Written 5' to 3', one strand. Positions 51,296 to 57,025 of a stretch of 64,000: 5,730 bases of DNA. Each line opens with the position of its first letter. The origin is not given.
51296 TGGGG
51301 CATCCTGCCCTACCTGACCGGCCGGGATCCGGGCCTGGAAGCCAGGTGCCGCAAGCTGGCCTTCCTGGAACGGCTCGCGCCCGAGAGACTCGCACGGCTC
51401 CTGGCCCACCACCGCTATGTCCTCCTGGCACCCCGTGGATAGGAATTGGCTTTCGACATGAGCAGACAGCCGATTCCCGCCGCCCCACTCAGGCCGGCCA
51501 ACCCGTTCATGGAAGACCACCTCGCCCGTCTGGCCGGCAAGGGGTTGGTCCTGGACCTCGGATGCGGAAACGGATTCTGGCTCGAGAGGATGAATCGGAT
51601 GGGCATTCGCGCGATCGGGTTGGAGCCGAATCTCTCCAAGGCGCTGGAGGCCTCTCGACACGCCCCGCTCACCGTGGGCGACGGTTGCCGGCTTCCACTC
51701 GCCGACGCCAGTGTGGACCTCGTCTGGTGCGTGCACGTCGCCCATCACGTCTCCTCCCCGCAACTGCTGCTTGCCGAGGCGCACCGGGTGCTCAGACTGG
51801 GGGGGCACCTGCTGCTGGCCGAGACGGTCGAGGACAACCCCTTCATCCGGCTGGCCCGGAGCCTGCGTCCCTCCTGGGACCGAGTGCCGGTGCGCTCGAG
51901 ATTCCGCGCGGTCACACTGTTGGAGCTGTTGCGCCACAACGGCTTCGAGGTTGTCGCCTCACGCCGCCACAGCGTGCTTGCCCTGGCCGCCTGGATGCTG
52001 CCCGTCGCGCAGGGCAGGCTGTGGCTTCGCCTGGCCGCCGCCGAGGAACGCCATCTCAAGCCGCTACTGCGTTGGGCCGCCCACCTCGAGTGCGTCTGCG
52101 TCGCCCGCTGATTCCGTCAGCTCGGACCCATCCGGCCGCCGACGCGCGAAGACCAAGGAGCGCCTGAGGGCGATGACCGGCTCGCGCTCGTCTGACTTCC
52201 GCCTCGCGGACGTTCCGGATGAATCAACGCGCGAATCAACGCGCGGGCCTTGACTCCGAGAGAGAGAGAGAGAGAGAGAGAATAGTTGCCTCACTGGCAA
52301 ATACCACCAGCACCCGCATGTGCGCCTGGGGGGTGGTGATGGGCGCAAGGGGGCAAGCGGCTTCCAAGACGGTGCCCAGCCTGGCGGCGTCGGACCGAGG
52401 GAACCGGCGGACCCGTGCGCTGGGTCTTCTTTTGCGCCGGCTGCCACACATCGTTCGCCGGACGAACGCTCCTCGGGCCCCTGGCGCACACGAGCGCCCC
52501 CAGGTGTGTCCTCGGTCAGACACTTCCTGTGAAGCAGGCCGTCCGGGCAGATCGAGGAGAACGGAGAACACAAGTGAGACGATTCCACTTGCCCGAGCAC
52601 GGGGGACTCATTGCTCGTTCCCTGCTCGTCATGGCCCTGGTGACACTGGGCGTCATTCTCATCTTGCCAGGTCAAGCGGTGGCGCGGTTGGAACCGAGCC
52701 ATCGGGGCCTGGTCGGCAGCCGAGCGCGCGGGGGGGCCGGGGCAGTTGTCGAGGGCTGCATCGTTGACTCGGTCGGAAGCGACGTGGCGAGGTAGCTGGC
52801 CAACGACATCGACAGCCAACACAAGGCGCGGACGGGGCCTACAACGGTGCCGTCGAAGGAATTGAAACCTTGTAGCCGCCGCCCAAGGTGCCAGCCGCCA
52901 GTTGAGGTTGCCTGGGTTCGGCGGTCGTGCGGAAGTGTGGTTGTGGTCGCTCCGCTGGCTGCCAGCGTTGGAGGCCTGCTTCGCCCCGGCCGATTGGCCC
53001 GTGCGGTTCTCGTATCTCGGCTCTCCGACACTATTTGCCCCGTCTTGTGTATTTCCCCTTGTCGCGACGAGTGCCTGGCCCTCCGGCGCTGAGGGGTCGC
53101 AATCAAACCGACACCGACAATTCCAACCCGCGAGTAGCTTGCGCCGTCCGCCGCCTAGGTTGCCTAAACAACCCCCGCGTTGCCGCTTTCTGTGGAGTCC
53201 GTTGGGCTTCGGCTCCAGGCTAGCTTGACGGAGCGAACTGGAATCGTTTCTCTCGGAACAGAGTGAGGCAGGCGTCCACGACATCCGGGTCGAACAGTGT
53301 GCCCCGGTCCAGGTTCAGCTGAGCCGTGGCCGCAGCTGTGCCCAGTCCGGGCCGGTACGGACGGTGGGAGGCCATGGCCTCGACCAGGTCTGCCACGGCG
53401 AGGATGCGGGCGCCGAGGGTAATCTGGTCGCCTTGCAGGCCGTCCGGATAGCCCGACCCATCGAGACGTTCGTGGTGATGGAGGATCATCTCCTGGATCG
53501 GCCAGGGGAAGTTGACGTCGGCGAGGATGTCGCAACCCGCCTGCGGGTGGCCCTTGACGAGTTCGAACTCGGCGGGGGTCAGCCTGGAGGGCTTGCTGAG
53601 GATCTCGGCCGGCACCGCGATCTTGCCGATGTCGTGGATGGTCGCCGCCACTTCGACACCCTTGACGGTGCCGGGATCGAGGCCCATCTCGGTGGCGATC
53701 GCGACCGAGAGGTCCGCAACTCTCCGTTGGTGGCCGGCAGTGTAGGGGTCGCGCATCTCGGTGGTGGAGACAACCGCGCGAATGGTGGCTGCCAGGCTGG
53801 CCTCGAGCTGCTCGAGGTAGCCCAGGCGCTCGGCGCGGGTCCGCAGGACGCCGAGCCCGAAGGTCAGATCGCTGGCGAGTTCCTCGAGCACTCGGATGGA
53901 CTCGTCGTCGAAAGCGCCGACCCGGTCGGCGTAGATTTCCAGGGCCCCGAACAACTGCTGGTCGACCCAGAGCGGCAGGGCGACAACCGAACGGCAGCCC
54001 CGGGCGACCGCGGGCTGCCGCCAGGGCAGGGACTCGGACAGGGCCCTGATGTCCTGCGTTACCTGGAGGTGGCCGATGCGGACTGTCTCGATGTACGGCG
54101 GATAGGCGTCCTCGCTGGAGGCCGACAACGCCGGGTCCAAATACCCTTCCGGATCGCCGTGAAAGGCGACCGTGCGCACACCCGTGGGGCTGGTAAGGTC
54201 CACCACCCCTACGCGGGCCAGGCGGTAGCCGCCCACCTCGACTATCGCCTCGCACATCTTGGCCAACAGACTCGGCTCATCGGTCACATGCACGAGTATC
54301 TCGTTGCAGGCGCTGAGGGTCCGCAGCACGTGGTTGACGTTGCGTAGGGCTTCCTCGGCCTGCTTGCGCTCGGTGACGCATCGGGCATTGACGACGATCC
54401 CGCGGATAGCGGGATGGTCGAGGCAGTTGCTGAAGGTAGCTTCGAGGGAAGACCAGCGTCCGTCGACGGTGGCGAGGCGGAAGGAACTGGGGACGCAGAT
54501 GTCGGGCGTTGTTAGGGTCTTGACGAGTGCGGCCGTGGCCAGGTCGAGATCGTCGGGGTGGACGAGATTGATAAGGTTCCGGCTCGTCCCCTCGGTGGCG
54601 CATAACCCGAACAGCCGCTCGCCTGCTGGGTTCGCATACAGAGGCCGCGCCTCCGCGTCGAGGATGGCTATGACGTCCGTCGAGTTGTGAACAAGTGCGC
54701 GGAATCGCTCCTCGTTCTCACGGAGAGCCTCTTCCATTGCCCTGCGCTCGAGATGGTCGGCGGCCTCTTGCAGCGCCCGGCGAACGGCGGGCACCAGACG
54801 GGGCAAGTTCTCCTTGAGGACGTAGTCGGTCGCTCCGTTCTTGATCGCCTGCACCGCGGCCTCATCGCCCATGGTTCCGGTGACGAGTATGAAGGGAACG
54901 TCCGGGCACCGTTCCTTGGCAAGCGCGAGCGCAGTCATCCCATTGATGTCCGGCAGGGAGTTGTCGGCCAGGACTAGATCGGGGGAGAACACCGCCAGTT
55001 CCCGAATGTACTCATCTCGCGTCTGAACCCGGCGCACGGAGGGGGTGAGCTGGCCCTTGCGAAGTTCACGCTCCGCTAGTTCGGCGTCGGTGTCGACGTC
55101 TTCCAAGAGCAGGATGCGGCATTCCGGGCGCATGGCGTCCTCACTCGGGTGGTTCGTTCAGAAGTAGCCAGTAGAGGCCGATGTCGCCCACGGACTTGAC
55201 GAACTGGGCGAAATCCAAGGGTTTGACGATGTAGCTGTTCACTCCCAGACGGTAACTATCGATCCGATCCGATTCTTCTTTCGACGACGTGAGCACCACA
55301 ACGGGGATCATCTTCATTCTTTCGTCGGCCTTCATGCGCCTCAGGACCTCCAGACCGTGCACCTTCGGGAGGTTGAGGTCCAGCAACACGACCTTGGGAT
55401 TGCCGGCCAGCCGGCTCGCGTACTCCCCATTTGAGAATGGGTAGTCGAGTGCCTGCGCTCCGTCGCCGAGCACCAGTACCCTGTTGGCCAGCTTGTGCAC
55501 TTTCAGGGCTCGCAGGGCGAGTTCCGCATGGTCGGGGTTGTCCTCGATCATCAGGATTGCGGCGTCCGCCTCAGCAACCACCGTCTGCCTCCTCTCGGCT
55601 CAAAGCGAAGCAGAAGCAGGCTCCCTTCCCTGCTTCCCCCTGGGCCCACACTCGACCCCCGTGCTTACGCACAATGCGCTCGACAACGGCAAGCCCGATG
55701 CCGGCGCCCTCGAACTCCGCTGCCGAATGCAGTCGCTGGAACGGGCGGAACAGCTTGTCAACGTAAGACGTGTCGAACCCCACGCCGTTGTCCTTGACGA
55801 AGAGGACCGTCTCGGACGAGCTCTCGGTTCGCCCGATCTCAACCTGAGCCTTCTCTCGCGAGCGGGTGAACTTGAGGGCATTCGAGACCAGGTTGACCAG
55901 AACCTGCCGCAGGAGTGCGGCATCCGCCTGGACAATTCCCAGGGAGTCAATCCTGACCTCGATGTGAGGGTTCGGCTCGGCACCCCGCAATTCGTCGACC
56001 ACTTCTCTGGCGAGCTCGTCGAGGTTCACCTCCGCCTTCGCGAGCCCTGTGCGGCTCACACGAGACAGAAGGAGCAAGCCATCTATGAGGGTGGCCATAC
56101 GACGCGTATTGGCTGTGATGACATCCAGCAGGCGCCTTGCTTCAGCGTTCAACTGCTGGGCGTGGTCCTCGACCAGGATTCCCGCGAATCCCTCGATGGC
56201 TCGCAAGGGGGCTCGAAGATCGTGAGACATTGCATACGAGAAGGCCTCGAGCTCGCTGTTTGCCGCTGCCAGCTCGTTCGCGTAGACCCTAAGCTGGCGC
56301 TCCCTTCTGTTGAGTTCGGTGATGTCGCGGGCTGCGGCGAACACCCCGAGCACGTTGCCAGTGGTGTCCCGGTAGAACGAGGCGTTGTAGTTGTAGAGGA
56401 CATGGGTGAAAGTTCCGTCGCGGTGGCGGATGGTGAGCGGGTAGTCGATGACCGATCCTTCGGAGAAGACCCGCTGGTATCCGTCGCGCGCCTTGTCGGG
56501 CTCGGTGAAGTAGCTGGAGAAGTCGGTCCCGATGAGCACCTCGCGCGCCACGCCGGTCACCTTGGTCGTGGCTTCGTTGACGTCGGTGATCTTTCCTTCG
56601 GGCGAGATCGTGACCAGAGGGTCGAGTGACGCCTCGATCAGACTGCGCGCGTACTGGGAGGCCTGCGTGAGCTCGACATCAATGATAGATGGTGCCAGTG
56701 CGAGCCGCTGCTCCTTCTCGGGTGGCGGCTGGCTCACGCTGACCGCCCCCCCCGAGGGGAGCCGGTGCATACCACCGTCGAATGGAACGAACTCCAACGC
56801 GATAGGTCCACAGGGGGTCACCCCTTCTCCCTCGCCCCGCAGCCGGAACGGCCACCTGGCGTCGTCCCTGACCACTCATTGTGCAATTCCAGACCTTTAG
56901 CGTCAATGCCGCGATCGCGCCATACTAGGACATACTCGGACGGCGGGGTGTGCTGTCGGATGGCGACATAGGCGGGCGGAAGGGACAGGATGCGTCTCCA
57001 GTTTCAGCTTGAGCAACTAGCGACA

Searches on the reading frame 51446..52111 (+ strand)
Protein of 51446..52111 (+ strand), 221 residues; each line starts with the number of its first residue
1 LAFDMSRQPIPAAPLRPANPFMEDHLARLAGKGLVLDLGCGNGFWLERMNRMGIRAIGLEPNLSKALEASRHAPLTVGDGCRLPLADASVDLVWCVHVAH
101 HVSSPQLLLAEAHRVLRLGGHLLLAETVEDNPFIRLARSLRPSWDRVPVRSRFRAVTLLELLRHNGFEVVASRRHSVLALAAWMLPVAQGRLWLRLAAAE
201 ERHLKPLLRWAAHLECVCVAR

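Call 24: search_protein_families(library=pfam, proteins=[window:51446-52111:+], max_evalue=0.001)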
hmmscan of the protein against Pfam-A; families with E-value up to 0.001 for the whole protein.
window:51446-52111:+ (221 aa): 8 families
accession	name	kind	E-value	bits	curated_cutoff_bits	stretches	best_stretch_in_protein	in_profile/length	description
PF08241.18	Methyltransf_11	-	3.2e-20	73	21.2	1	36-123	1-94/95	Methyltransferase domain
PF13489.12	Methyltransf_23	-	1.6e-15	57.6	27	1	22-171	9-163/164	Methyltransferase domain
PF13649.12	Methyltransf_25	-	1.4e-14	55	27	1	35-120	1-97/97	Methyltransferase domain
PF13847.12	Methyltransf_31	-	3.4e-09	37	27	1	35-136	7-121/145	Methyltransferase domain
PF08242.18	Methyltransf_12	-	1.4e-08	35.8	30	1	36-122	1-98/98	Methyltransferase domain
PF05148.21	Methyltransf_8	-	2.3e-08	34.6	27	1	14-127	56-159/219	Hypothetical methyltransferase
PF08003.17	Methyltransf_9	-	3.6e-06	26.6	23.8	1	23-127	108-220/315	Protein of unknown function (DUF1698)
PF03141.22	Methyltransf_29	-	0.00031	19.9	23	1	34-127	120-220/506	Putative S-adenosyl-L-methionine-dependent methyltransferase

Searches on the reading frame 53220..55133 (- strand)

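Call 24: search_protein_families(library=pfam, proteins=[window:53220-55133:-], max_evalue=0.001)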
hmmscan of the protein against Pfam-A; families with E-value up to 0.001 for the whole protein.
window:53220-55133:- (637 aa): 9 families
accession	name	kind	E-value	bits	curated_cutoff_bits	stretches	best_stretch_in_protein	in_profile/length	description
PF13487.12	HD_5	-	3.8e-39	134.6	27.2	1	458-618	7-170/170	HD domain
PF01966.28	HD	-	8.4e-20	71.6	22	1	466-587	2-116/116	HD domain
PF00072.30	Response_reg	-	7.1e-14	52.4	30.2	1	7-114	1-107/111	Response regulator receiver domain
PF13185.12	GAF_2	-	7.6e-13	49.3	28.6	1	284-425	2-133/136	GAF domain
PF00989.32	PAS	-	4.5e-09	36.7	22.6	1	142-206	1-65/113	PAS fold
PF13188.13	PAS_8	-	3.5e-07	30.3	21.8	1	142-196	1-55/65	PAS domain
PF08448.16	PAS_4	-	1.4e-06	28.9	23.1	1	149-258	2-110/110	PAS fold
PF08447.18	PAS_3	-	1.9e-06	28.5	25.6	1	165-235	2-73/89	PAS fold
PF01590.32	GAF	-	4.8e-06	27.6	22.4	1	318-422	18-128/133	GAF domain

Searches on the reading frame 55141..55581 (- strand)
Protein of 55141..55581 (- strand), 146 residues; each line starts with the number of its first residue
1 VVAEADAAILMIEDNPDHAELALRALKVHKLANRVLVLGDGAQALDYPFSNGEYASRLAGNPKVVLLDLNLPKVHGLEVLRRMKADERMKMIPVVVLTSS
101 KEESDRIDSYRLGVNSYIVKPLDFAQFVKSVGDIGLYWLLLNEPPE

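Call 24: search_protein_families(library=pfam, proteins=[window:55141-55581:-], max_evalue=0.001)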
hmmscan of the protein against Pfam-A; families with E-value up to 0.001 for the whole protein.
window:55141-55581:- (146 aa): 1 family
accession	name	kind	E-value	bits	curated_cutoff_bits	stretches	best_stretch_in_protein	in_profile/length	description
PF00072.30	Response_reg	-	8.2e-18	65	30.2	1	9-131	1-110/111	Response regulator receiver domain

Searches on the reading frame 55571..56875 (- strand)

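Call 24: search_protein_families(library=pfam, proteins=[window:55571-56875:-], max_evalue=0.001)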
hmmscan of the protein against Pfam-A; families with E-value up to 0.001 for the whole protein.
window:55571-56875:- (434 aa): 7 families
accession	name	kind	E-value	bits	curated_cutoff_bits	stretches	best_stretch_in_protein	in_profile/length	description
PF02518.31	HATPase_c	-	6.3e-24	85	26.4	1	318-427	2-109/111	Histidine kinase-, DNA gyrase B-, and HSP90-like ATPase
PF00512.31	HisKA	-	3.2e-13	50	26.9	1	210-273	3-63/66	His Kinase A (phospho-acceptor) domain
PF13426.13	PAS_9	-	8.6e-11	42.5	27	1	86-187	3-103/103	PAS domain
PF00989.32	PAS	-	1.3e-09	38.5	22.6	1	77-185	4-113/113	PAS fold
PF08448.16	PAS_4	-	2.1e-09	38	23.1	1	81-188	2-108/110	PAS fold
PF24820.1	Diguanyl_cycl_sensor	-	5.9e-05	23.4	28.1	1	79-140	1-60/109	Diguanylate cyclase-like sensor domain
PF08447.18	PAS_3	-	0.001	19.8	25.6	0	97-175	2-82/89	PAS fold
